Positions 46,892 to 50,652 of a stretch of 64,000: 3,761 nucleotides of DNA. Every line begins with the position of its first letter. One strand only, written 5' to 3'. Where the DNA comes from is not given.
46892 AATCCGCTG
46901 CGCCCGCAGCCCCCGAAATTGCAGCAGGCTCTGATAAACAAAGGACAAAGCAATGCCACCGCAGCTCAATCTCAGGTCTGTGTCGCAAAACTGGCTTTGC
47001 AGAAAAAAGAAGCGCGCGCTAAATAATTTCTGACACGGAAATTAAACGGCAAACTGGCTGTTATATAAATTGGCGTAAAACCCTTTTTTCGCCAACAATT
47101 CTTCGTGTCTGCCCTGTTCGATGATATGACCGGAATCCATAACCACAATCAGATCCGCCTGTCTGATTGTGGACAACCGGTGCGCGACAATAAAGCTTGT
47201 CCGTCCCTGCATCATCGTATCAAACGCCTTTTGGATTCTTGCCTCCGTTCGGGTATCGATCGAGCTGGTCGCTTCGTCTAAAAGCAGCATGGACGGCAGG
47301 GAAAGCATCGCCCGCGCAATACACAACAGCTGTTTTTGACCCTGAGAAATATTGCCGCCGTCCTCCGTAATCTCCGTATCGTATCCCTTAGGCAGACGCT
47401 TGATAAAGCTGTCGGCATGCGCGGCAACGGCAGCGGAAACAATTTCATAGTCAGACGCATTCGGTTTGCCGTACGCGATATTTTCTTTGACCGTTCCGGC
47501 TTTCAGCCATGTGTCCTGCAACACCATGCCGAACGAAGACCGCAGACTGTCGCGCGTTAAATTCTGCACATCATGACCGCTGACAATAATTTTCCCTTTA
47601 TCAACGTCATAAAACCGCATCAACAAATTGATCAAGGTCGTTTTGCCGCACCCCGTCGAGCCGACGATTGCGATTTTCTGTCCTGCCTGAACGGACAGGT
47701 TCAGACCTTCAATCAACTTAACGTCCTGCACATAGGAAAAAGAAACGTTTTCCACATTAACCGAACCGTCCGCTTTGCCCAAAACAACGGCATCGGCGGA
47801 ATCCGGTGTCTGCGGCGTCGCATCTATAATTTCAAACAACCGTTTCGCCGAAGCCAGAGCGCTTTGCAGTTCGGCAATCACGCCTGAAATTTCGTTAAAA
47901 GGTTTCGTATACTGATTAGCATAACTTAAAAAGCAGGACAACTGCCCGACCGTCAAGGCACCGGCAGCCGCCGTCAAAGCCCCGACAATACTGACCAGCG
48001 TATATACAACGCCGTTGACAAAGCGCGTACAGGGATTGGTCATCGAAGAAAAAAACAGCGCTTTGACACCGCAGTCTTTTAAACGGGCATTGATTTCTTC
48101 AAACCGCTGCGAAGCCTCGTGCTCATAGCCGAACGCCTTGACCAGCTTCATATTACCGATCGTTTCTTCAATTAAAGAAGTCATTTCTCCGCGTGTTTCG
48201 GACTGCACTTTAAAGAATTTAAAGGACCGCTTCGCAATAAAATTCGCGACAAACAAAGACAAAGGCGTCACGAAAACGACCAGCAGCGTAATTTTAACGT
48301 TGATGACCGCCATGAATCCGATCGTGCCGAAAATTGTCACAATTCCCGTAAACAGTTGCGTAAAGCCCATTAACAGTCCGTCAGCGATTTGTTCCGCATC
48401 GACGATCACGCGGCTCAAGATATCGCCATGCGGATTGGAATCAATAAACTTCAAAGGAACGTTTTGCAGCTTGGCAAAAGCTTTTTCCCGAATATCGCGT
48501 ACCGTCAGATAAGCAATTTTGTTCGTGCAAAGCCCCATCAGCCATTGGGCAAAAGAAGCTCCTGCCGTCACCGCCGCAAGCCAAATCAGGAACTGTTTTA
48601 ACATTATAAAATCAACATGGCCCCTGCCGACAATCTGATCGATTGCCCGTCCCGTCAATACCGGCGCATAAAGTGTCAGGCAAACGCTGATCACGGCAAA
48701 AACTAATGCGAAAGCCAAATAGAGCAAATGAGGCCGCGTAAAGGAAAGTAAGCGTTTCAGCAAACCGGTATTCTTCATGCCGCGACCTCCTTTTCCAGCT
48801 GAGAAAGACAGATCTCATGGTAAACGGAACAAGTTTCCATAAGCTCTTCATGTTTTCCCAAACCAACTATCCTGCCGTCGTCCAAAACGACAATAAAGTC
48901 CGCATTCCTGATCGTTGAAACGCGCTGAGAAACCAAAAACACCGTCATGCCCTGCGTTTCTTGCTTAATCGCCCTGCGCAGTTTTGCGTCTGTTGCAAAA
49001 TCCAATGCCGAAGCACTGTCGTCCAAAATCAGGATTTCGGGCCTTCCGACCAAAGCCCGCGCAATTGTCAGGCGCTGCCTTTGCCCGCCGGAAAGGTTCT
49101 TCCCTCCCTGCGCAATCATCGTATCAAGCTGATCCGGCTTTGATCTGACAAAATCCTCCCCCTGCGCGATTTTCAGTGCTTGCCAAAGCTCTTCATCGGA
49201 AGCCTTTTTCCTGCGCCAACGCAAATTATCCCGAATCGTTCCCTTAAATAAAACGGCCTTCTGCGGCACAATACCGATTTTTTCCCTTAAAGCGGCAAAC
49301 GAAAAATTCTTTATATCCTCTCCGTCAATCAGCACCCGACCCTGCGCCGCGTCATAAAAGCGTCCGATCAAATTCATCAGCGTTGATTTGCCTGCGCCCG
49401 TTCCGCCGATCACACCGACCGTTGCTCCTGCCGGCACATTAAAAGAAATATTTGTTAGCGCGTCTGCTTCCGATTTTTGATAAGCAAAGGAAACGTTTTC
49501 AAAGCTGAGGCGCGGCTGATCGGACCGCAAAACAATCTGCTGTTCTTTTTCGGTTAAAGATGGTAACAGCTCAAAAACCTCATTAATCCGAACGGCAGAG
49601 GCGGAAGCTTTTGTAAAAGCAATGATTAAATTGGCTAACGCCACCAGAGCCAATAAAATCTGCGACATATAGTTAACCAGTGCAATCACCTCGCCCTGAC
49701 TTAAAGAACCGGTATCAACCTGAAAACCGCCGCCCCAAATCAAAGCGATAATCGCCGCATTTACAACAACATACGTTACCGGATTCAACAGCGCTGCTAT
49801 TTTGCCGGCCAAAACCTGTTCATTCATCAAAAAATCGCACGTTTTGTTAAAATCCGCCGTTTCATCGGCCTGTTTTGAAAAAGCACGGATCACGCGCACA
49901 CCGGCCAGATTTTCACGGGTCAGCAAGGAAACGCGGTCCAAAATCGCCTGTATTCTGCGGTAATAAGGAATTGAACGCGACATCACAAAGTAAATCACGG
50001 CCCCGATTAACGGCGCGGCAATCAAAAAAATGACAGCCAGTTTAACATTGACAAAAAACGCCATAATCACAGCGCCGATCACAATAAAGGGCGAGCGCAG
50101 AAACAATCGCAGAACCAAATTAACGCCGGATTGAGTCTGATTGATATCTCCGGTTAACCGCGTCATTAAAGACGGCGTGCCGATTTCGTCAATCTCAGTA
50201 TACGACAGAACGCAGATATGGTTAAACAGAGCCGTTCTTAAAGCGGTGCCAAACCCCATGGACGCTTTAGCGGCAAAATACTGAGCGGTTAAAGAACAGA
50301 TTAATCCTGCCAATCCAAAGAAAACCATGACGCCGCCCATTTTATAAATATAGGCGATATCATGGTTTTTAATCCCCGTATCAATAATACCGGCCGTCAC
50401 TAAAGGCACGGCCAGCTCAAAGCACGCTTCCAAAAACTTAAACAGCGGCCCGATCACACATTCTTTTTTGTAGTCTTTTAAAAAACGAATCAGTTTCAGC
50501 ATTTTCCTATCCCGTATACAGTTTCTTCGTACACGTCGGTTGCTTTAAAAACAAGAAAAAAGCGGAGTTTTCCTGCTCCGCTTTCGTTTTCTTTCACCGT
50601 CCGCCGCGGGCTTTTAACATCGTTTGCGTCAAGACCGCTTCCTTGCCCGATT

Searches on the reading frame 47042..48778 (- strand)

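Call 68: search_protein_families(library=pfam, proteins=[window:47042-48778:-], max_evalue=0.0001)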
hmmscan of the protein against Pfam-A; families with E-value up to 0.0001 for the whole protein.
window:47042-48778:- (578 aa): 2 families
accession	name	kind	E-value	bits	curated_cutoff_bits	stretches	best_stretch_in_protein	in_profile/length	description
PF00664.28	ABC_membrane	-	1.5e-53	182.7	28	1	22-293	2-273/274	ABC transporter transmembrane region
PF00005.33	ABC_tran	-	3.6e-31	109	25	1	357-505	2-137/137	ABC transporter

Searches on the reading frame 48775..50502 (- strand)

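Call 68: search_protein_families(library=pfam, proteins=[window:48775-50502:-], max_evalue=0.0001)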
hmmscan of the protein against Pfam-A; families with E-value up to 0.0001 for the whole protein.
window:48775-50502:- (575 aa): 3 families
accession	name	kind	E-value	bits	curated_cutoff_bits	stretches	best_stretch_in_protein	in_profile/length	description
PF00664.28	ABC_membrane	-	4.4e-45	154.9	28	1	17-283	3-271/274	ABC transporter transmembrane region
PF00005.33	ABC_tran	-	1.2e-31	110.6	25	1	349-496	1-135/137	ABC transporter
PF02463.25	SMC_N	-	6.1e-06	26.3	40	1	382-538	103-209/220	RecF/RecN/SMC N terminal domain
